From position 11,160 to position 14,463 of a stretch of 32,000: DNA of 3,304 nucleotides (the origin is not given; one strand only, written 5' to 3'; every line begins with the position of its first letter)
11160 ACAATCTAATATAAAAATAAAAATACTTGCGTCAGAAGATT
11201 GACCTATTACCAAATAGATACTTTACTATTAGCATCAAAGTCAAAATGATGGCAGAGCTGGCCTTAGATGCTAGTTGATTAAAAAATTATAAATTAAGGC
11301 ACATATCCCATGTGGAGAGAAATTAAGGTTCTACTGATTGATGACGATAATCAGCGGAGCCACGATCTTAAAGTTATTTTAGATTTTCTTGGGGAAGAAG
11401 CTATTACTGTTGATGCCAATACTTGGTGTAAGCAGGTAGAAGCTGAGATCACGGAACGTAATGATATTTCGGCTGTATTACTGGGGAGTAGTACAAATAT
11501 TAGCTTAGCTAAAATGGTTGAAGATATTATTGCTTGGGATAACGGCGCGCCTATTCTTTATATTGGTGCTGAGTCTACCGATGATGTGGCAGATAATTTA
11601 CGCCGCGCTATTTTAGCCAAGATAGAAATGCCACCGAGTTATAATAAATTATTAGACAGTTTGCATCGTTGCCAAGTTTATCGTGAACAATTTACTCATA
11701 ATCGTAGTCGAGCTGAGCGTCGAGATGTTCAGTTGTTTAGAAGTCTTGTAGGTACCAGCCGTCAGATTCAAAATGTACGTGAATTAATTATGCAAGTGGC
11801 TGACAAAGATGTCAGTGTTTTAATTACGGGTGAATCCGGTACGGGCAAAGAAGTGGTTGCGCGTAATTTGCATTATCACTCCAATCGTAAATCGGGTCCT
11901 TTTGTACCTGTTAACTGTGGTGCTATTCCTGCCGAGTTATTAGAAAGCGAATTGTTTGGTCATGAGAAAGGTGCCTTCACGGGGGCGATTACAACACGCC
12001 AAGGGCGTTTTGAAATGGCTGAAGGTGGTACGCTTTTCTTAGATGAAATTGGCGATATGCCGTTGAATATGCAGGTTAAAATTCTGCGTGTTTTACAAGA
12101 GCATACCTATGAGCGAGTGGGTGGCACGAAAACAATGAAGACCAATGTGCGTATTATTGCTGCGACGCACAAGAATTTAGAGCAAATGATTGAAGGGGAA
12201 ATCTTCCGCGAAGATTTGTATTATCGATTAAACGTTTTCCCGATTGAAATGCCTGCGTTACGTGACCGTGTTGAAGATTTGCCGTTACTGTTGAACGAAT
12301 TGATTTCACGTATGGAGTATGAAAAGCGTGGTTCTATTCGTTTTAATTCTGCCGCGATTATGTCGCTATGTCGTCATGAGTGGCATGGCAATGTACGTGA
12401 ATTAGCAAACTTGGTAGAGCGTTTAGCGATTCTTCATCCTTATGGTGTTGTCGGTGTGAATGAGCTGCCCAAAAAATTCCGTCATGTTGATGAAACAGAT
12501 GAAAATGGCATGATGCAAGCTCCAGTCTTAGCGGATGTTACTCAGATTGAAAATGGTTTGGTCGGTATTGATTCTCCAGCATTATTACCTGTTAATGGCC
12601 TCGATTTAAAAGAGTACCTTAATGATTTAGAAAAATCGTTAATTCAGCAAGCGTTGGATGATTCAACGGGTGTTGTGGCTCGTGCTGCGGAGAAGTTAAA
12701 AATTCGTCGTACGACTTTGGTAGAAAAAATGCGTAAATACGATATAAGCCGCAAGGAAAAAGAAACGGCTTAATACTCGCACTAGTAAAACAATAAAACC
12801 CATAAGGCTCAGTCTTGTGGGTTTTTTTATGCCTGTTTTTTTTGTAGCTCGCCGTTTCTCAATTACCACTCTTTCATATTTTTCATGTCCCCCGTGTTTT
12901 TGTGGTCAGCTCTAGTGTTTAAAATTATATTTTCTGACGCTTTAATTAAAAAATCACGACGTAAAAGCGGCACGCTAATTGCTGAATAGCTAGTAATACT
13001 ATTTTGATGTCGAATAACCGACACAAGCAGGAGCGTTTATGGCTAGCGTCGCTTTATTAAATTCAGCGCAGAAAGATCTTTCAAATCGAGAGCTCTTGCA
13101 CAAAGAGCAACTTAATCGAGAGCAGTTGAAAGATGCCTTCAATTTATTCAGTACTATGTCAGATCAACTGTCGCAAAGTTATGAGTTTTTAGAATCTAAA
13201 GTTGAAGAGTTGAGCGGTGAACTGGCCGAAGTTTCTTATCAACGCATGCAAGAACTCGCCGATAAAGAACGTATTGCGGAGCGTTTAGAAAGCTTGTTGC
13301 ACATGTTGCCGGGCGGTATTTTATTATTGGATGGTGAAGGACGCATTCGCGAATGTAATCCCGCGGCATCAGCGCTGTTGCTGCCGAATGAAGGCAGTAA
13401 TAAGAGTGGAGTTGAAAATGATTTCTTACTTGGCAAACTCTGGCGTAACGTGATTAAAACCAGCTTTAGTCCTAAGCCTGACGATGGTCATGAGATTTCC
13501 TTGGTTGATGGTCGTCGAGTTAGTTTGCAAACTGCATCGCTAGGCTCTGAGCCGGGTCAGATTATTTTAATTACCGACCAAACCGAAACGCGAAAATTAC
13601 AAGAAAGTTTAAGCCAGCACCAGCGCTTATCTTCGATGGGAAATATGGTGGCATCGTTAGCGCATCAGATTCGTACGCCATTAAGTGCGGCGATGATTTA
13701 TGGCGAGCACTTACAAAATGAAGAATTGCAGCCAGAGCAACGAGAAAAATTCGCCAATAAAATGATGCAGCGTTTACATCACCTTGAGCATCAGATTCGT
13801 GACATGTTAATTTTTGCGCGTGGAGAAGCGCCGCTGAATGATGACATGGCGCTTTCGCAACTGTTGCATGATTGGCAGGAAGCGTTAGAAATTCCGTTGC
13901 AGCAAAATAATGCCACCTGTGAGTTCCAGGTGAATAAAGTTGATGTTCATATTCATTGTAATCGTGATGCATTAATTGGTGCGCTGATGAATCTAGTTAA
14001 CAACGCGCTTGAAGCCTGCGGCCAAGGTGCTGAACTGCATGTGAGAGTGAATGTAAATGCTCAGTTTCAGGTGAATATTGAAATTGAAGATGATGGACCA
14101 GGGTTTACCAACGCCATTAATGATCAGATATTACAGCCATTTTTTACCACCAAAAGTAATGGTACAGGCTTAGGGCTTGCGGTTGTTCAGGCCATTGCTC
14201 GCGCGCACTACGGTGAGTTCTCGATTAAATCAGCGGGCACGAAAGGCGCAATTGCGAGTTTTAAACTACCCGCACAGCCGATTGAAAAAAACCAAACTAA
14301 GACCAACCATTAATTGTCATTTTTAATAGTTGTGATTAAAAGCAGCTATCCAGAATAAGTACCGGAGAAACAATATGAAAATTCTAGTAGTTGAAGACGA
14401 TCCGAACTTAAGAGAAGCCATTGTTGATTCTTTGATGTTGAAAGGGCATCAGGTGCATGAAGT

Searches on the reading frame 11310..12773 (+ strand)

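Call 4: search_protein_families(library=pfam, proteins=[window:11310-12773:+], max_evalue=0.01)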
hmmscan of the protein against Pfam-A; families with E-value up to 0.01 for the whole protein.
window:11310-12773:+ (487 aa): 12 families
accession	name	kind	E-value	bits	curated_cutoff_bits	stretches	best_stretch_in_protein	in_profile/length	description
PF00158.32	Sigma54_activat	-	3e-75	252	20.2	1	146-313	1-168/168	Sigma-54 interaction domain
PF06490.17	FleQ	-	4.2e-27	95.1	22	1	6-123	1-108/108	Flagellar regulatory protein FleQ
PF14532.12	Sigma54_activ_2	-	3.9e-23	82.7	25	1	147-317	1-138/138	Sigma-54 interaction domain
PF25601.1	AAA_lid_14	-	4.2e-19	68.6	27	1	318-397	1-81/87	AAA+ ATPase lid domain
PF02954.25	HTH_8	-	1.7e-12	47.3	22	1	437-477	2-42/42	Bacterial regulatory protein, Fis family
PF07728.20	AAA_5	-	6e-08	33.2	22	1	170-288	2-123/139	AAA domain (dynein-related subfamily)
PF18024.7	HTH_50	-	2e-07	31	27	1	432-480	3-50/50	Helix-turn-helix domain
PF13191.12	AAA_16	-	7.6e-06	27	32.6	1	146-211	2-73/167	AAA ATPase domain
PF00004.35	AAA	-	0.0017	19.2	21.2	1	170-297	1-117/131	ATPase family associated with various cellular activities (AAA)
PF07724.20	AAA_2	-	0.0071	16.8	27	0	166-295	2-132/166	AAA domain (Cdc48 subfamily)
PF20720.3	nSTAND3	-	0.0076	16.4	27.2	0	160-193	10-43/155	Novel STAND NTPase 3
PF12775.13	AAA_7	-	0.0086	16.1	25.8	0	139-192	6-58/181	P-loop containing dynein motor region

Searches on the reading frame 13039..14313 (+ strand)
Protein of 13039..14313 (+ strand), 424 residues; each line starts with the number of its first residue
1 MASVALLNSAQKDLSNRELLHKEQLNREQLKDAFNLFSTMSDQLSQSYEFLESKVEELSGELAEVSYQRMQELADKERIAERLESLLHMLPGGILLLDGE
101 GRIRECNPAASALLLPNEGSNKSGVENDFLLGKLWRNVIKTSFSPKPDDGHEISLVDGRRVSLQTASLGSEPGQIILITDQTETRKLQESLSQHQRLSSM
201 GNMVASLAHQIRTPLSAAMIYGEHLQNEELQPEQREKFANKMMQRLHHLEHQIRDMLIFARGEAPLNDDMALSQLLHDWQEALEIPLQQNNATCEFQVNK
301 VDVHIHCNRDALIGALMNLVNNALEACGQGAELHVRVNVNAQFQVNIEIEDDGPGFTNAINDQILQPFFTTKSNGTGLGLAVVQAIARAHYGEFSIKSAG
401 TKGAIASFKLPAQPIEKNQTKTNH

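Call 4: search_protein_families(library=pfam, proteins=[window:13039-14313:+], max_evalue=0.01)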
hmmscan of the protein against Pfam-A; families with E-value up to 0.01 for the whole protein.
window:13039-14313:+ (424 aa): 6 families
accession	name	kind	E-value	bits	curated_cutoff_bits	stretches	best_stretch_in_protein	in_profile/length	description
PF02518.31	HATPase_c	-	3.3e-20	73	26.4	1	309-413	3-110/111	Histidine kinase-, DNA gyrase B-, and HSP90-like ATPase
PF00512.31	HisKA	-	5.5e-13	49.2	26.9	1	200-264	2-65/66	His Kinase A (phospho-acceptor) domain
PF13188.13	PAS_8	-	3.8e-07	30.2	21.8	1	81-114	1-34/65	PAS domain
PF00989.32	PAS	-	9.2e-05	22.9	22.6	1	81-114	1-34/113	PAS fold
PF14501.12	HATPase_c_5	-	0.00038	20.7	22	1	311-398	5-90/102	GHKL domain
PF13581.12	HATPase_c_2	-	0.0094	16.4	27.4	0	320-390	40-112/127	Histidine kinase-like ATPase domain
